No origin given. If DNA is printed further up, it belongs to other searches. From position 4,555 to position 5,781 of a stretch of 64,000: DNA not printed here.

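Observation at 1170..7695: Unusual five-gene minus-strand cluster: GT4 glycosyltransferase, ThDP enzyme, FNR-like reductase, F420-type LLM and fused rhamnulose-1-P aldolase/SDR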

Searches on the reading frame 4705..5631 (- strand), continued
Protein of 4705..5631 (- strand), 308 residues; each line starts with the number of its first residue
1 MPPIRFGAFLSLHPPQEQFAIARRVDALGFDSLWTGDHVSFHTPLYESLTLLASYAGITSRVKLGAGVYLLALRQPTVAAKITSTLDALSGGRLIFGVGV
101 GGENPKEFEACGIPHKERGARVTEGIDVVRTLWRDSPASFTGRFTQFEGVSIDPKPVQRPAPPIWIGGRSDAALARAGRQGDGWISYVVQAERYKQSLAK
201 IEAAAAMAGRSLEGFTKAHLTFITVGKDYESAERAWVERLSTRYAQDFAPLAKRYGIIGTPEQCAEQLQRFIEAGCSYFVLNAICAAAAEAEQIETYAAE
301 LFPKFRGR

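Call 73: fold_search(model_id=the predicted structure, library=pdb)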
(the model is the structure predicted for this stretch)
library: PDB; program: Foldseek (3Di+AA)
matches with E <= 10: 1553; with E <= 0.001: 202
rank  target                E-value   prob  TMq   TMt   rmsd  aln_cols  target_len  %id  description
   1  8qpl_A                4.2e-19  1.00  0.72  0.68   6.7       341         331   23  F420-Dependent Methylene-Tetrahydromethanopterin Reductase with F420 from Methanocaldococcus jannaschii (released 2024-05-29)
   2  8qpm_A                1.0e-18  1.00  0.72  0.68   6.8       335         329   23  Structure of methylene-tetrahydromethanopterin reductase from Methanocaldococcus jannaschii (released 2024-05-29)
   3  8qpl_B                1.4e-18  1.00  0.73  0.69   6.7       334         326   23  F420-Dependent Methylene-Tetrahydromethanopterin Reductase with F420 from Methanocaldococcus jannaschii (released 2024-05-29)
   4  3c8n_D                2.9e-18  1.00  0.75  0.71   5.2       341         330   26  Crystal structure of apo-FGD1 from Mycobacterium tuberculosis (released 2008-04-22)
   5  8qq8                  4.0e-18  1.00  0.74  0.69   5.9       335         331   22  Crystal Structure of F420-dependent Methylene-Tetrahydromethanopterin Reductase Mutant E6Q from Methanocaldococcus Janna (released 2024-05-29)
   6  8qpm_C                4.7e-18  1.00  0.72  0.69   6.7       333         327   23  Structure of methylene-tetrahydromethanopterin reductase from Methanocaldococcus jannaschii (released 2024-05-29)
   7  5lxe_B                5.3e-18  1.00  0.74  0.75   5.3       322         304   27  F420-dependent glucose-6-phosphate dehydrogenase from Rhodococcus jostii RHA1 (released 2016-12-28)
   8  7jv3_C                1.1e-17  1.00  0.69  0.67   6.1       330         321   22  Crystal structure of alkanesulfonate monooxygenase MsuD from Pseudomonas fluorescens (released 2021-05-26)
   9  7k64_D                1.9e-17  1.00  0.69  0.63   6.0       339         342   20  Binary titrated soak structure of alkanesulfonate monooxygenase MsuD from Pseudomonas fluorescens with FMN (released 2021-05-26)
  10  7k64_G                2.0e-17  1.00  0.70  0.66   6.5       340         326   20  Binary titrated soak structure of alkanesulfonate monooxygenase MsuD from Pseudomonas fluorescens with FMN (released 2021-05-26)
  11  3c8n_A                2.9e-17  1.00  0.75  0.68   5.3       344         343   26  Crystal structure of apo-FGD1 from Mycobacterium tuberculosis (released 2008-04-22)
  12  8t0u_C                3.3e-17  1.00  0.68  0.66   6.4       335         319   23  Crystal structure of dimethylsulfone monooxygenase SfnG from Pseudomonas fluorescens (released 2024-11-27)
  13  8t0u_G                3.3e-17  1.00  0.64  0.67   6.6       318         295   24  Crystal structure of dimethylsulfone monooxygenase SfnG from Pseudomonas fluorescens (released 2024-11-27)
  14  8t0u_A                3.5e-17  1.00  0.68  0.66   6.2       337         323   23  Crystal structure of dimethylsulfone monooxygenase SfnG from Pseudomonas fluorescens (released 2024-11-27)
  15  1rhc                  4.1e-17  1.00  0.73  0.69   6.3       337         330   22  F420-dependent secondary alcohol dehydrogenase in complex with an F420-acetone adduct (released 2004-03-30)
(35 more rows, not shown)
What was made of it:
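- Structural neighbours include MsuD, SfnG and luciferase at nearly the same scores as F420 enzymes (call 73).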

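Call 74: search_protein_families(library=pfam, proteins=[L045:13462-15162:+, L045:15722-17401:-, L045:13450-15804:-, L085:7663-10593:+, L057:3387-4277:+, L057:4247-4633:+, L051:4281-4799:+, L076:4852-5265:+, L006:7643-7867:+], max_evalue=0.001)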
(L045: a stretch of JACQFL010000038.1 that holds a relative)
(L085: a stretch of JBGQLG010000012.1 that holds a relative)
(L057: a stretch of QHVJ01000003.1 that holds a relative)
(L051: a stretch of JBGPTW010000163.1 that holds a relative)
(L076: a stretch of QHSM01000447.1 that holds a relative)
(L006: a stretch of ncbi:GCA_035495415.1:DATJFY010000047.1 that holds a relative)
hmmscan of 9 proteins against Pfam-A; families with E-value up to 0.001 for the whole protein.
L045:13462-15162:+ (566 aa): 0 families

L045:15722-17401:- (559 aa): 0 families

L045:13450-15804:- (784 aa): 1 family
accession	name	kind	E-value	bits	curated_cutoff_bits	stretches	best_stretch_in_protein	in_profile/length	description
PF01663.27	Phosphodiest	-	9.2e-59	200.2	23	1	331-697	1-342/342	Type I phosphodiesterase / nucleotide pyrophosphatase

L085:7663-10593:+ (976 aa): 9 families
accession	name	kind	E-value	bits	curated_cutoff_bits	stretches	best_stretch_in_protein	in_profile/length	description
PF12770.12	CHAT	-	9.7e-56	189.8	24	1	654-972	3-289/289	CHAT domain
PF13424.12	TPR_12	-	7.2e-26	90.6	30.1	2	369-438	5-74/77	Tetratricopeptide repeat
PF13374.12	TPR_10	-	1.7e-11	44.2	27.5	1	373-403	8-38/42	Tetratricopeptide repeat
PF07719.23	TPR_2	-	2.3e-10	40.2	27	0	370-395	4-29/34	Tetratricopeptide repeat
PF24885.1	TPR_NPHP3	-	1.6e-06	28.1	100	1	201-272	141-212/239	Nephrocystin-3 TPR domain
PF00515.34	TPR_1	-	2.4e-06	27.5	27.8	0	410-439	2-31/34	Tetratricopeptide repeat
PF13432.12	TPR_16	-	2.4e-05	25.1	32.7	1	372-437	2-59/65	Tetratricopeptide repeat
PF13181.12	TPR_8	-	3.2e-05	24.2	25.7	0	368-395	2-29/34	Tetratricopeptide repeat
PF13414.12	TPR_11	-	0.00044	20.3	26.8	0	374-394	1-21/42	TPR repeat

L057:3387-4277:+ (296 aa): 0 families

L057:4247-4633:+ (128 aa): 0 families

L051:4281-4799:+ (172 aa): 0 families

L076:4852-5265:+ (137 aa): 1 family
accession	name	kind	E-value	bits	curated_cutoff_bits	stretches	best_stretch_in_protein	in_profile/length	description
PF02775.26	TPP_enzyme_C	-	3e-22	79.5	21.9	1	11-120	40-151/151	Thiamine pyrophosphate enzyme, C-terminal TPP binding domain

L006:7643-7867:+ (74 aa): 0 families
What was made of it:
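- Tried and rejected: They look unrelated (call 74).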
